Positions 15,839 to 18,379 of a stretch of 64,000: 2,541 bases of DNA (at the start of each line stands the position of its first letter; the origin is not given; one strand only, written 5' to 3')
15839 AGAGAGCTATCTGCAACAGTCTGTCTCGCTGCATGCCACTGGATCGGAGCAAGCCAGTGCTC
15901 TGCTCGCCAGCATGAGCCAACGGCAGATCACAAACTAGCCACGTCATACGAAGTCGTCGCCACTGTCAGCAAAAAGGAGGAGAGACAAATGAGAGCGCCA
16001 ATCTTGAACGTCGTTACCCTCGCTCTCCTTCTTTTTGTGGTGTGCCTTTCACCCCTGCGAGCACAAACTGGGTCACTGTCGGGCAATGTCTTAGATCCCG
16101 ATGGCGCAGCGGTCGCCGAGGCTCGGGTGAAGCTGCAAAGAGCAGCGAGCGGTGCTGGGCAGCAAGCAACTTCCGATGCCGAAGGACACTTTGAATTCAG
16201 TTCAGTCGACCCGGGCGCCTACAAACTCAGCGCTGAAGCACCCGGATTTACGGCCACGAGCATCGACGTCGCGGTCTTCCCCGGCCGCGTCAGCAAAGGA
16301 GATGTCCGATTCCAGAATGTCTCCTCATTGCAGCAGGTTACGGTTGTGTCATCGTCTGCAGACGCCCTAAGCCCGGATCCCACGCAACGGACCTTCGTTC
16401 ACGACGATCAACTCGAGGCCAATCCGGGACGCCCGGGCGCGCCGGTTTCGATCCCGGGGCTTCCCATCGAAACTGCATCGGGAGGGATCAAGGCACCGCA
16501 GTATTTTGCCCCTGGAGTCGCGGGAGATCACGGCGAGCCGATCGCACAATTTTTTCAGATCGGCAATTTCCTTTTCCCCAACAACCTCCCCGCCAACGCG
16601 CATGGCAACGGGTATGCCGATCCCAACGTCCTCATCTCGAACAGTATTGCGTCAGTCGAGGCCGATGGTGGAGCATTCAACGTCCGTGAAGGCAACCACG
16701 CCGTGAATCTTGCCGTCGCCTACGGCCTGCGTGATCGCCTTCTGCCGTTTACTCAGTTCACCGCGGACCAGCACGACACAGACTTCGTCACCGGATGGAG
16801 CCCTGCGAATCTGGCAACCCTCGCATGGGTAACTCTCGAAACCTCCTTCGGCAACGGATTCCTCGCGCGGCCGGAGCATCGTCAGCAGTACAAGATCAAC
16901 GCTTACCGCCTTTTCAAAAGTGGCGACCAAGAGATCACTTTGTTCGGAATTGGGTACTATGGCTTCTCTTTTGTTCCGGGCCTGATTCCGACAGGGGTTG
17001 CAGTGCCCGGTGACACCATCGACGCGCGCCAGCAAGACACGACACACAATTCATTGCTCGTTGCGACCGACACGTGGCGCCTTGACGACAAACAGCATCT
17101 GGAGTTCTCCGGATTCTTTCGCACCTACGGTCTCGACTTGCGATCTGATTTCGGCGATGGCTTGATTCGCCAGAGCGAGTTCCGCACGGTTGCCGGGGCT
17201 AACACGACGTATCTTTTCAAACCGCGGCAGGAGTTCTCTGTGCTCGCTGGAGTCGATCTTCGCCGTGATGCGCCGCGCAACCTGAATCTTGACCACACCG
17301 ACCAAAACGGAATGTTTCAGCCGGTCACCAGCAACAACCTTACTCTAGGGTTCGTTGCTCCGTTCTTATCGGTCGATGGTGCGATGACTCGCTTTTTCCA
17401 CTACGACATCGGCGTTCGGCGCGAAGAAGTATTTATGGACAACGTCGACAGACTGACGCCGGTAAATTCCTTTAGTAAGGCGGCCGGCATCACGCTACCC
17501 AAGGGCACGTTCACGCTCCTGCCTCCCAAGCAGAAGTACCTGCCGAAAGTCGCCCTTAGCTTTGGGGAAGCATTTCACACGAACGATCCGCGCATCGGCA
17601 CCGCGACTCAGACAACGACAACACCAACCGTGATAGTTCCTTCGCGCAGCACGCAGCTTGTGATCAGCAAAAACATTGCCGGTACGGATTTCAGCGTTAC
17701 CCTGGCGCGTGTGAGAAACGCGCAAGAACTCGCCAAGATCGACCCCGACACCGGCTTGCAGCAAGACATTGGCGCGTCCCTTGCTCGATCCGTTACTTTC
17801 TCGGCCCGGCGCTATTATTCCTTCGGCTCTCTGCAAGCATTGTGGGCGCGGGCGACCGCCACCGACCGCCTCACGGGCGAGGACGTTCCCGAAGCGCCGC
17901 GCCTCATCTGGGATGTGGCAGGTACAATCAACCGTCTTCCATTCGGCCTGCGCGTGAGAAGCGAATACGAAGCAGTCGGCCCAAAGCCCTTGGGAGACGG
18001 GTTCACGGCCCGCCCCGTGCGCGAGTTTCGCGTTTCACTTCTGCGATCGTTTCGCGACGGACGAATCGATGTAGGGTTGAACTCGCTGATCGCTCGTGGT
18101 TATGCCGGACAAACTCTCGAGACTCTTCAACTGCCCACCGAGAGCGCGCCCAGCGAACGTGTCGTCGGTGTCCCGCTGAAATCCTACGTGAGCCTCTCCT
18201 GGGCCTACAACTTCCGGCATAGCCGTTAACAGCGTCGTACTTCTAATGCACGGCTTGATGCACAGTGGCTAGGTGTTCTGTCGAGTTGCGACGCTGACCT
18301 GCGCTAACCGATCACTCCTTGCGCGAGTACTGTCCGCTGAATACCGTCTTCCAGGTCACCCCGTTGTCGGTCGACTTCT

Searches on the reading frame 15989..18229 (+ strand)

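Call 16: search_protein_families(library=pfam, proteins=[window:15989-18229:+])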
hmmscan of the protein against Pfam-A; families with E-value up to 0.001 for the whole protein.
window:15989-18229:+ (746 aa): 4 families
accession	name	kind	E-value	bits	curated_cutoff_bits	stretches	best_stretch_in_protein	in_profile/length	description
PF13620.12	CarboxypepD_reg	-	2.7e-17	63.3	32.3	1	29-106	1-79/82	Carboxypeptidase regulatory-like domain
PF13715.12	CarbopepD_reg_2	-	1.3e-06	28.7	32.2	1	30-119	1-88/88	CarboxypepD_reg-like domain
PF17210.9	SdrD_B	-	1.8e-05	25.3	29.7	1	36-94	18-77/112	SdrD B-like domain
PF09430.16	EMC7_beta-sandw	-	0.00041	21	26.6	0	42-123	7-82/122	ER membrane protein complex subunit 7, beta-sandwich domain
